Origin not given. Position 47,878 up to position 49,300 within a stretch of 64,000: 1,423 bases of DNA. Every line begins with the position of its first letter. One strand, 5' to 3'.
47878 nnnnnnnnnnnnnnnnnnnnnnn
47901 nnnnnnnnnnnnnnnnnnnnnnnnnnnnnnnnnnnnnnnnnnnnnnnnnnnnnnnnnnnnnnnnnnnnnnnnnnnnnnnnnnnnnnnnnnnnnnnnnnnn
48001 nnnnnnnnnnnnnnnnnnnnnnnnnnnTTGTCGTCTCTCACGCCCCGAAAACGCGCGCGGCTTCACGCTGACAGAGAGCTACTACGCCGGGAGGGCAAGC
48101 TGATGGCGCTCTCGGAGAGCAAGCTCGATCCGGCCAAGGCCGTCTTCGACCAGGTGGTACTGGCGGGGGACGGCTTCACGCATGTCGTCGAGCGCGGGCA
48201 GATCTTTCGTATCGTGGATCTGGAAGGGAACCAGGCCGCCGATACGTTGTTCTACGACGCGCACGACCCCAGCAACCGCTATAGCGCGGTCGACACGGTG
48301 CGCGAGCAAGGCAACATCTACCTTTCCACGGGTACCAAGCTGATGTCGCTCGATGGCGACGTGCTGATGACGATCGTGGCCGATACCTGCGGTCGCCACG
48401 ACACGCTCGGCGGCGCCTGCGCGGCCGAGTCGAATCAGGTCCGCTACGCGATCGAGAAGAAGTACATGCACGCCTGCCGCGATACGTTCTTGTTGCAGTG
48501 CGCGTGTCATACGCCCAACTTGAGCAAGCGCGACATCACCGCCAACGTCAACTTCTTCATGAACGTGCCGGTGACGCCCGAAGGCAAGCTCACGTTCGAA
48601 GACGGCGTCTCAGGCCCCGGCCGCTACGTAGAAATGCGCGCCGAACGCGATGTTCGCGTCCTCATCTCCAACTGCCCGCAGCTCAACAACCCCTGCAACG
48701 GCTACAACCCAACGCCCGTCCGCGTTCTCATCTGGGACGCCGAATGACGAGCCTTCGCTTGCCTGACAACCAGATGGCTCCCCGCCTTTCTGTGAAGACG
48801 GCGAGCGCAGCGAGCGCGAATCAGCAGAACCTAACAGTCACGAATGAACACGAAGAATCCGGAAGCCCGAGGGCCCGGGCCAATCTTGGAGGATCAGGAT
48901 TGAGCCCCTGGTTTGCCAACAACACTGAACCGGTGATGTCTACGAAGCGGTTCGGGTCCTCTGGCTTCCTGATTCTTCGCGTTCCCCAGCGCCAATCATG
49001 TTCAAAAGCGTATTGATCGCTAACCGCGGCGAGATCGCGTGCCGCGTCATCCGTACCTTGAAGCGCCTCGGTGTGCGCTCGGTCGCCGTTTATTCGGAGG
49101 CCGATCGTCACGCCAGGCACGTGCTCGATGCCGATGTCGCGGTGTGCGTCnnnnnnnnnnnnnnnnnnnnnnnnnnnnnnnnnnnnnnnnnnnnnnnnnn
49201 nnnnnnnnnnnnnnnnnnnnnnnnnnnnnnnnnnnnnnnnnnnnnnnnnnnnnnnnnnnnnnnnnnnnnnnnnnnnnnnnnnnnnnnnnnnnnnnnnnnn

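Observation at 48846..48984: Unassigned 139-nt three-way-junction RNA directly upstream of the guanidine carboxylase gene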

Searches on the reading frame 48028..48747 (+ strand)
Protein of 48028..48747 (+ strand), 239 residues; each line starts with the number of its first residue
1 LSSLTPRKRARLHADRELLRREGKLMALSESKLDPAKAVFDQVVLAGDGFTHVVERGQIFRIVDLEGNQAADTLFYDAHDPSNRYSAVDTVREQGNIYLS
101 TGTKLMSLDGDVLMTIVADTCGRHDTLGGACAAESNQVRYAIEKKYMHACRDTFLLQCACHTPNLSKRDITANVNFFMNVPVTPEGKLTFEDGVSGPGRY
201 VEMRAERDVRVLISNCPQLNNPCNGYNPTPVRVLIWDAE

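Call 8: search_protein_families(library=pfam, proteins=[window:48028-48747:+])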
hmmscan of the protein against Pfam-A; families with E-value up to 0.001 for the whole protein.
window:48028-48747:+ (239 aa): 1 family
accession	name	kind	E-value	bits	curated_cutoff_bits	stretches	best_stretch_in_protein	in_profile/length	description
PF09347.15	DUF1989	-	1.3e-64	217.4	27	1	43-209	2-167/168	Domain of unknown function (DUF1989)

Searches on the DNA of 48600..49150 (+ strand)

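Call 6: search_rna_families(source=window, start=48600, end=49150, threshold=evalue, max_evalue=10)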
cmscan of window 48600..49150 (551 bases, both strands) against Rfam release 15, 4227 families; matches with E-value up to 10: 2.
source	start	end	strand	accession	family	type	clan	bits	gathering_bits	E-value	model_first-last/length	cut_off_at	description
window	49091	49123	-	RF02201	TTC28-AS1_4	Gene; lncRNA;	-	15.2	45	4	81-113/113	no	TTC28 antisense RNA 1 conserved region 4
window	48740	48801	+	RF00095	snoPyro_CD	Gene; snRNA; snoRNA; CD-box;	CL00132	14.3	45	3.3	1-58/58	no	Pyrococcus C/D box small nucleolar RNA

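Call 55: build_rna_model(alignment_id=A1, structure=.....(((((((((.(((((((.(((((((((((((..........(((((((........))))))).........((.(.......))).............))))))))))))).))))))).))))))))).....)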
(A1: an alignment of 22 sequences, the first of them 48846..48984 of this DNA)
Model R1 built from alignment A1 (22 sequences, 140 columns); structure: as given.
model positions 139; base pairs 39; branch points 1; effective number of sequences 0.84; information 0.59 bits per position. Calibrated on 0.2 Mb of random sequence (short: E-values are rough).
structure used (alignment columns):
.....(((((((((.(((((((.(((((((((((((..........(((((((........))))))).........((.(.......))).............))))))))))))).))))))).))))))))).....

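Call 56: search_with_rna_model(model_id=R1, sources=[window, L002, L004, L005, L006, L007, L008, L009, L010, L011, L014, L015, L016, L017, L018, L019, L020, L021, L022, L023, L024, L025, L026, L027, L028, L029, L030, L031, L032, L033, L034, L035, L036, L037, L038, L039, L003, L012, L013], max_evalue=1, make_alignment=true)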
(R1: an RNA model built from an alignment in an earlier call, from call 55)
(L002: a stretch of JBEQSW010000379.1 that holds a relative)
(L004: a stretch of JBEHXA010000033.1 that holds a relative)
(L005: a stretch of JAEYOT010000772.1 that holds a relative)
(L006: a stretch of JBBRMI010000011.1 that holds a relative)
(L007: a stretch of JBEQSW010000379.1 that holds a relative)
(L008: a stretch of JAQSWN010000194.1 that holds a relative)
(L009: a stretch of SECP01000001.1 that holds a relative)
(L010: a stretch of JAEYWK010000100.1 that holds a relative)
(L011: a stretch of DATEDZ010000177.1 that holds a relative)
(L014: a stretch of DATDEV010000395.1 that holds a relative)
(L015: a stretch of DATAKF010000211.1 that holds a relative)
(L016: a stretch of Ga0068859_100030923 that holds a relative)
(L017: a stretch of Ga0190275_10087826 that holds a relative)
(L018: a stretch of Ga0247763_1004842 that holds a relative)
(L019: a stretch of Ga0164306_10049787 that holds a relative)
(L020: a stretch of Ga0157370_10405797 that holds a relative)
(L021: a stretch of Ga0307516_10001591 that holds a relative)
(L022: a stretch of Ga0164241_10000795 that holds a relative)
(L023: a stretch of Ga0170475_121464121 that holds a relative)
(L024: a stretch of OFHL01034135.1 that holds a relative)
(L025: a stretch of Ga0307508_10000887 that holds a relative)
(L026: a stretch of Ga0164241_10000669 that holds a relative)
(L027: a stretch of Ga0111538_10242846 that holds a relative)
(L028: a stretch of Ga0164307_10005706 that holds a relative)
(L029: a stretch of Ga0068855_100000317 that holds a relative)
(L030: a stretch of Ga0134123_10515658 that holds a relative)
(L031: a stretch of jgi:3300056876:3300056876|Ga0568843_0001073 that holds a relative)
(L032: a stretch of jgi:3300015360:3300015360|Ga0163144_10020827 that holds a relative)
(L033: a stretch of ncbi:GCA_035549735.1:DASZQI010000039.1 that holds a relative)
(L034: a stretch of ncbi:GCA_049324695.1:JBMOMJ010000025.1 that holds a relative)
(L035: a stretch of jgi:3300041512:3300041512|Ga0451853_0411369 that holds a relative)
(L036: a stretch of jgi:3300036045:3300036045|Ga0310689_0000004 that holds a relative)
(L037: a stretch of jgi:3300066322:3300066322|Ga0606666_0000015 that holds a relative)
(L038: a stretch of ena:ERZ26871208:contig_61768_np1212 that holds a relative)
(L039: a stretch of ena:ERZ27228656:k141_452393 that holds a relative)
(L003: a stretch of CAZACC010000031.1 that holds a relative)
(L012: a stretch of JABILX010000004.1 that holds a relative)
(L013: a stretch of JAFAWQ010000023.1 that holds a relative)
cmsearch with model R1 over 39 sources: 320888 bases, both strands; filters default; matches with E-value up to 1: 65.
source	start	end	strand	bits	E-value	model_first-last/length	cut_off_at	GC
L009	1193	1331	+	176.2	3.3e-39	1-139/139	no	0.57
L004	4327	4465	+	175.8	4.3e-39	1-139/139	no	0.58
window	48846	48984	+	175.2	5.8e-39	1-139/139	no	0.58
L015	6588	6726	-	175.2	5.9e-39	1-139/139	no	0.58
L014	4410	4548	-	175.1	6.1e-39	1-139/139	no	0.58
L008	4429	4567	-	173.5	1.5e-38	1-139/139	no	0.58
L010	5758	5896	+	172.4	2.7e-38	1-139/139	no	0.57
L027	205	343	-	172.1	3.2e-38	1-139/139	no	0.59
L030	682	820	-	172.1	3.2e-38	1-139/139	no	0.6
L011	2158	2296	-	171.2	5.4e-38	1-139/139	no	0.56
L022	4435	4573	-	168.8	2e-37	1-139/139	no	0.59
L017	1108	1246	+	168.4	2.4e-37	1-139/139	no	0.56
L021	3333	3471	+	167.4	4.3e-37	1-139/139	no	0.59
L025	2623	2761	+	167.4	4.3e-37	1-139/139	no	0.59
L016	1106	1243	+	167.1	4.9e-37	1-139/139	no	0.6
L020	945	1083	+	165.6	1.1e-36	1-139/139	no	0.6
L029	412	550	+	165.6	1.1e-36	1-139/139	no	0.6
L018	2639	2778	+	163.6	3.3e-36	1-139/139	no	0.56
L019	1298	1437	-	162.9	4.9e-36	1-139/139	no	0.59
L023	2500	2638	-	162.6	5.9e-36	1-139/139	no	0.59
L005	6673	6810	+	161.9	8.7e-36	1-139/139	no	0.57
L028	2865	3003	-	160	2.4e-35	1-139/139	no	0.58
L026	3077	3215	-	159.6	3e-35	1-139/139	no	0.59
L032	1746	1884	+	155.2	3.2e-34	1-139/139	no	0.58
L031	3947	4086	+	152.7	1.3e-33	1-139/139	no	0.59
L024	1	129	+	150.5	4.2e-33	11-139/139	5'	0.57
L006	6391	6524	+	143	2.6e-31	1-139/139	no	0.58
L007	1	80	-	79.9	2.6e-16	1-80/139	3'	0.59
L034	3819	3960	+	76.4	1.7e-15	1-139/139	no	0.68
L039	2835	2981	+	66.5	3.9e-13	1-139/139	no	0.68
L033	3818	3962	+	62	4.4e-12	1-139/139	no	0.68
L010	5758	5896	-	60.8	8.9e-12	1-139/139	no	0.57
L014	4410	4548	+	59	2.3e-11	1-139/139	no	0.58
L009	1193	1331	-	58.9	2.5e-11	1-139/139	no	0.57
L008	4429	4567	+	58.7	2.7e-11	1-139/139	no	0.58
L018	2639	2778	-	58.5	3e-11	1-139/139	no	0.56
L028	2865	3003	+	58.1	3.7e-11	1-139/139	no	0.58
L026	3077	3215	+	58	4e-11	1-139/139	no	0.59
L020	945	1083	-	57.9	4.1e-11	1-139/139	no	0.6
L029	412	550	-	57.9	4.1e-11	1-139/139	no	0.6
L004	4327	4465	-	57.9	4.2e-11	1-139/139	no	0.58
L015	6588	6726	+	57.8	4.4e-11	1-139/139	no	0.58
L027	205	343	+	57.8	4.6e-11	1-139/139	no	0.59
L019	1298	1437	+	56.6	8.5e-11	1-139/139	no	0.59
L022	4435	4573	+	56.6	8.6e-11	1-139/139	no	0.59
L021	3333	3471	-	56.2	1.1e-10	1-139/139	no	0.59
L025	2623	2761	-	56.2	1.1e-10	1-139/139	no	0.59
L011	2158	2296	+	55.8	1.3e-10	1-139/139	no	0.56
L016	1106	1243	-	55.7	1.4e-10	1-139/139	no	0.6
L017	1108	1246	-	55.7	1.4e-10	1-139/139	no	0.56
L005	6673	6810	-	55.5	1.6e-10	1-139/139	no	0.57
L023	2500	2638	+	55.2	1.8e-10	1-139/139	no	0.59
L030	682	820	+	55.1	2e-10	1-139/139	no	0.6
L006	6391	6524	-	55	2e-10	1-139/139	no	0.58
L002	7942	8000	-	53.3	5.3e-10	81-139/139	5'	0.59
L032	1746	1884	-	49.6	3.9e-09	1-139/139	no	0.58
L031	3947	4086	-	49.1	5.3e-09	1-139/139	no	0.59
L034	3819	3960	-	41.4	3.5e-07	1-139/139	no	0.68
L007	142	300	+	40.9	4.6e-07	1-139/139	no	0.63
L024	1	129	-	37.1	3.7e-06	1-129/139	3'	0.57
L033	3818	3962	-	33.3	2.9e-05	1-139/139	no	0.68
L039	2835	2981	-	24.3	0.0041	1-139/139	no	0.68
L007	1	80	+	17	0.22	57-139/139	5'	0.59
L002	7942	8000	+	16.4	0.3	1-69/139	3'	0.59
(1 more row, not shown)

Alignment A3: 65 matches aligned to the model, 241 columns, each read 5' to 3' on its own strand. Consensus structure (alignment columns), stored with it:
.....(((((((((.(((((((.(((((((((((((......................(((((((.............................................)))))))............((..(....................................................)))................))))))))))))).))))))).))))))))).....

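Call 57: search_with_rna_model(model_id=R1, sources=[window, L004, L005, L006, L008, L009, L010, L011, L014, L015, L016, L017, L018, L019, L020, L021, L022, L023, L026, L027, L028, L030, L031, L032, L033, L034, L039], max_evalue=3e-12, make_alignment=true, show_alignments=0)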
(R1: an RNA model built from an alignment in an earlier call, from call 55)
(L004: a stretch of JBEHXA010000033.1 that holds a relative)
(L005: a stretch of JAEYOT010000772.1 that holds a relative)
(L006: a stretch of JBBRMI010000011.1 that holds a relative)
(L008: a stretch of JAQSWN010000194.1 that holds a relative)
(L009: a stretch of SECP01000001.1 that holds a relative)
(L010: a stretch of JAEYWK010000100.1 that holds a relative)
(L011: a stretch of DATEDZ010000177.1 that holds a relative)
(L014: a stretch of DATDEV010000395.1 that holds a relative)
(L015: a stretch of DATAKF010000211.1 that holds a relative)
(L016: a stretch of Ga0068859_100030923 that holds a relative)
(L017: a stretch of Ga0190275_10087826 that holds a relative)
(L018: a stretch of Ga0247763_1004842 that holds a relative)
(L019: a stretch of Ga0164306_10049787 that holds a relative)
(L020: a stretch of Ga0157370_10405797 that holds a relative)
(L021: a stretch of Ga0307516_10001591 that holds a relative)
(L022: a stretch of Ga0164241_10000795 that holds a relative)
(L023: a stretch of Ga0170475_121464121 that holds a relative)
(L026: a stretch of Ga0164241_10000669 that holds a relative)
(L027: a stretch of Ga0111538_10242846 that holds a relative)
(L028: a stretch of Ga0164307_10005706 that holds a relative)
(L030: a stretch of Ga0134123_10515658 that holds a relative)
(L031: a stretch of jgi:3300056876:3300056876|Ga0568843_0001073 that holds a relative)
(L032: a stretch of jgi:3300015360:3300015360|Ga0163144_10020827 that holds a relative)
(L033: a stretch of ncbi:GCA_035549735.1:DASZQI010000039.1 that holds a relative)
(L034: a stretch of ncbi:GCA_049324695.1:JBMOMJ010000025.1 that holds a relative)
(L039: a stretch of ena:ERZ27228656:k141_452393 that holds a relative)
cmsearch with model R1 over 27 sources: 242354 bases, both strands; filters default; matches with E-value up to 3e-12: 26.
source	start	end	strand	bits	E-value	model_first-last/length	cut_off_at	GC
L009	1193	1331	+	176.2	2.5e-39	1-139/139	no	0.57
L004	4327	4465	+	175.8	3.2e-39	1-139/139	no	0.58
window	48846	48984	+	175.2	4.4e-39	1-139/139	no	0.58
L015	6588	6726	-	175.2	4.4e-39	1-139/139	no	0.58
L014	4410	4548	-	175.1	4.6e-39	1-139/139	no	0.58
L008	4429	4567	-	173.5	1.1e-38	1-139/139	no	0.58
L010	5758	5896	+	172.4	2e-38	1-139/139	no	0.57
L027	205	343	-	172.1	2.4e-38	1-139/139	no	0.59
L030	682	820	-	172.1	2.4e-38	1-139/139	no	0.6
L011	2158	2296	-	171.2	4.1e-38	1-139/139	no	0.56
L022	4435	4573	-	168.8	1.5e-37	1-139/139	no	0.59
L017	1108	1246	+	168.4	1.8e-37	1-139/139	no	0.56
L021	3333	3471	+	167.4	3.2e-37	1-139/139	no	0.59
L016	1106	1243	+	167.1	3.7e-37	1-139/139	no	0.6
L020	945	1083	+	165.6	8.6e-37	1-139/139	no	0.6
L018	2639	2778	+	163.6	2.5e-36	1-139/139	no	0.56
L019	1298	1437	-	162.9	3.7e-36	1-139/139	no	0.59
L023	2500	2638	-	162.6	4.5e-36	1-139/139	no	0.59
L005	6673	6810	+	161.9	6.6e-36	1-139/139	no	0.57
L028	2865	3003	-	160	1.8e-35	1-139/139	no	0.58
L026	3077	3215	-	159.6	2.3e-35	1-139/139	no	0.59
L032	1746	1884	+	155.2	2.4e-34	1-139/139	no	0.58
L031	3947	4086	+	152.7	9.8e-34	1-139/139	no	0.59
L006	6391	6524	+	143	2e-31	1-139/139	no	0.58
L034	3819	3960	+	76.4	1.3e-15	1-139/139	no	0.68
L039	2835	2981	+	66.5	2.9e-13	1-139/139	no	0.68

Alignment A4: 26 matches aligned to the model, 168 columns, each read 5' to 3' on its own strand. Consensus structure (alignment columns), stored with it:
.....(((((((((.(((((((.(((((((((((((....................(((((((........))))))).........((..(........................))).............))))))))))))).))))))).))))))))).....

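Call 58: search_with_rna_model(model_id=R1, sources=[window, L004, L005, L006, L008, L009, L010, L011, L014, L015, L016, L017, L018, L019, L020, L021, L022, L023, L026, L027, L028, L030, L031, L032, L033, L034, L039], max_evalue=5e-12, make_alignment=true, show_alignments=0)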
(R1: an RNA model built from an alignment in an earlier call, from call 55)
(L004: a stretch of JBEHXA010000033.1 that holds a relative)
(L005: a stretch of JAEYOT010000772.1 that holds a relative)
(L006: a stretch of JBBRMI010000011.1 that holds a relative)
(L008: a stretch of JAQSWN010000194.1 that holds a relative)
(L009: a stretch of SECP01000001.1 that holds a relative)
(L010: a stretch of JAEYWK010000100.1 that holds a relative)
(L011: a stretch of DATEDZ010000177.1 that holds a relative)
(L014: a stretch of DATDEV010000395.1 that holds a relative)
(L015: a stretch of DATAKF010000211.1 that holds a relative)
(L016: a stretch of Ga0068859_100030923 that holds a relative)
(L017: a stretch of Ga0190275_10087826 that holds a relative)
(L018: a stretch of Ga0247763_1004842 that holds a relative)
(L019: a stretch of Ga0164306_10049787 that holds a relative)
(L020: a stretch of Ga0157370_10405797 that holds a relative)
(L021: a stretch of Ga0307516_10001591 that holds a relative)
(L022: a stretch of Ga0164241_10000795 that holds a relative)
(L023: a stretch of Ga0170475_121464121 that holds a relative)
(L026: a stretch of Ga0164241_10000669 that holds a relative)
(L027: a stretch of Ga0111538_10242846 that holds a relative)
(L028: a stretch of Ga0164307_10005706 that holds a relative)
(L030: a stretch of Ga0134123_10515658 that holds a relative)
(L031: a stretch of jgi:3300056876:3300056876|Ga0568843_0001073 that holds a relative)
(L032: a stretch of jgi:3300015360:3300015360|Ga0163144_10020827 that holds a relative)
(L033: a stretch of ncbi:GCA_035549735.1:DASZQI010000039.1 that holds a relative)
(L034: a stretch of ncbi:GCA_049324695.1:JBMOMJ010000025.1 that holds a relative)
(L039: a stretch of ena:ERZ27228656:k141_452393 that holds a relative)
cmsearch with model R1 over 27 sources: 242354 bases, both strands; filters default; matches with E-value up to 5e-12: 27.
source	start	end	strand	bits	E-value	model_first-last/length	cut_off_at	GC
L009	1193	1331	+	176.2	2.5e-39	1-139/139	no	0.57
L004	4327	4465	+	175.8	3.2e-39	1-139/139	no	0.58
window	48846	48984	+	175.2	4.4e-39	1-139/139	no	0.58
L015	6588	6726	-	175.2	4.4e-39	1-139/139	no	0.58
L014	4410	4548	-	175.1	4.6e-39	1-139/139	no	0.58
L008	4429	4567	-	173.5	1.1e-38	1-139/139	no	0.58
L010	5758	5896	+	172.4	2e-38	1-139/139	no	0.57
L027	205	343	-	172.1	2.4e-38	1-139/139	no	0.59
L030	682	820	-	172.1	2.4e-38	1-139/139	no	0.6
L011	2158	2296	-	171.2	4.1e-38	1-139/139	no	0.56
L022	4435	4573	-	168.8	1.5e-37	1-139/139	no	0.59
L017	1108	1246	+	168.4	1.8e-37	1-139/139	no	0.56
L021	3333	3471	+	167.4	3.2e-37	1-139/139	no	0.59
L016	1106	1243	+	167.1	3.7e-37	1-139/139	no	0.6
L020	945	1083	+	165.6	8.6e-37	1-139/139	no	0.6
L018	2639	2778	+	163.6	2.5e-36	1-139/139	no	0.56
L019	1298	1437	-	162.9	3.7e-36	1-139/139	no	0.59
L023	2500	2638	-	162.6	4.5e-36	1-139/139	no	0.59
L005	6673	6810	+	161.9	6.6e-36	1-139/139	no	0.57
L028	2865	3003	-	160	1.8e-35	1-139/139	no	0.58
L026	3077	3215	-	159.6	2.3e-35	1-139/139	no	0.59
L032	1746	1884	+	155.2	2.4e-34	1-139/139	no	0.58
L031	3947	4086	+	152.7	9.8e-34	1-139/139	no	0.59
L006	6391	6524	+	143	2e-31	1-139/139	no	0.58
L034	3819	3960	+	76.4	1.3e-15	1-139/139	no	0.68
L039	2835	2981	+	66.5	2.9e-13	1-139/139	no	0.68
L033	3818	3962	+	62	3.3e-12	1-139/139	no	0.68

Alignment A5: 27 matches aligned to the model, 173 columns, each read 5' to 3' on its own strand. Consensus structure (alignment columns), stored with it:
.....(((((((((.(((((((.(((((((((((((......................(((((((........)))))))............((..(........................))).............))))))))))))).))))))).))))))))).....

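Call 78: search_dna_similar(query=window:48846-48984:+, collection=plasmids, mode=distant, max_evalue=0.01, max_rows=10)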
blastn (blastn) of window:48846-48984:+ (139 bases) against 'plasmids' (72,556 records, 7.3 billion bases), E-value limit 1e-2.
No match.

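Call 79: search_dna_similar(query=window:48846-48984:+, collection=phages, mode=distant, max_evalue=0.01, max_rows=10)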
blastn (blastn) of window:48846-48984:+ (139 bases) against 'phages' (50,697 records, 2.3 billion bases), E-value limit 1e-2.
No match.

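Call 81: build_rna_model(alignment_id=A5)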
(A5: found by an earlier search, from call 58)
Model R2 built from alignment A5 (27 sequences, 173 columns); structure: stored with the alignment.
model positions 139; base pairs 39; branch points 1; effective number of sequences 1.11; information 0.59 bits per position. Calibrated on 0.2 Mb of random sequence (short: E-values are rough).
structure used (alignment columns):
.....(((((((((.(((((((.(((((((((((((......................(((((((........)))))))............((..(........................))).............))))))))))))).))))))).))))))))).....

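Call 82: search_with_rna_model(model_id=R2, sources=[window, L035, L036, L037, L038, L003, L012, L013, L033, L034, L039, L007, L001], max_evalue=10)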
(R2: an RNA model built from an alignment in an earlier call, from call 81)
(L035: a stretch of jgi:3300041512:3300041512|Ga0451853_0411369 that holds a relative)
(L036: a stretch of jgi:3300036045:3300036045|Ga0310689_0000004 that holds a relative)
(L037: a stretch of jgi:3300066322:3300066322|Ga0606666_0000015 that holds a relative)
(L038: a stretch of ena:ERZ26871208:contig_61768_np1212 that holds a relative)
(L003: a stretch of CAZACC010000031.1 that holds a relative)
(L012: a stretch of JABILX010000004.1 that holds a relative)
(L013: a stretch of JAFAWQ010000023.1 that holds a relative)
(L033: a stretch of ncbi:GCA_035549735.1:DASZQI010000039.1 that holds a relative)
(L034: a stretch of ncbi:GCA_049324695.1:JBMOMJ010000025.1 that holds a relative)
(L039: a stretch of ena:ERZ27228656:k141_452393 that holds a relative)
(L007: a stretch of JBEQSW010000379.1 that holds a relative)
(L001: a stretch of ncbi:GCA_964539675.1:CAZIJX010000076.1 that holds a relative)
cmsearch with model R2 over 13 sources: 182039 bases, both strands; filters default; matches with E-value up to 10: 14.
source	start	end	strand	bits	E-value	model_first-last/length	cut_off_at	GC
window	48846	48984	+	167.8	2.2e-37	1-139/139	no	0.58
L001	9849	9987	+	167.8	2.2e-37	1-139/139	no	0.58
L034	3819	3960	+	100.7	1.8e-21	1-139/139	no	0.68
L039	2835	2981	+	99.2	4e-21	1-139/139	no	0.68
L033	3818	3962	+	96.5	1.8e-20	1-139/139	no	0.68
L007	1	80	-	73.3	5.9e-15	1-80/139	3'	0.59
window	48846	48984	-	58.5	1.9e-11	1-139/139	no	0.58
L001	9849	9987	-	58.5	1.9e-11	1-139/139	no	0.58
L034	3819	3960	-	50.1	1.9e-09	1-139/139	no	0.68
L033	3818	3962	-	42.6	1.1e-07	1-139/139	no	0.68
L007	142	300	+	42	1.6e-07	1-139/139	no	0.63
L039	2835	2981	-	33.6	1.5e-05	1-139/139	no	0.68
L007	1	80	+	15.5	0.3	61-139/139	5'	0.59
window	34623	34673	+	10.8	4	1-139/139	no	0.76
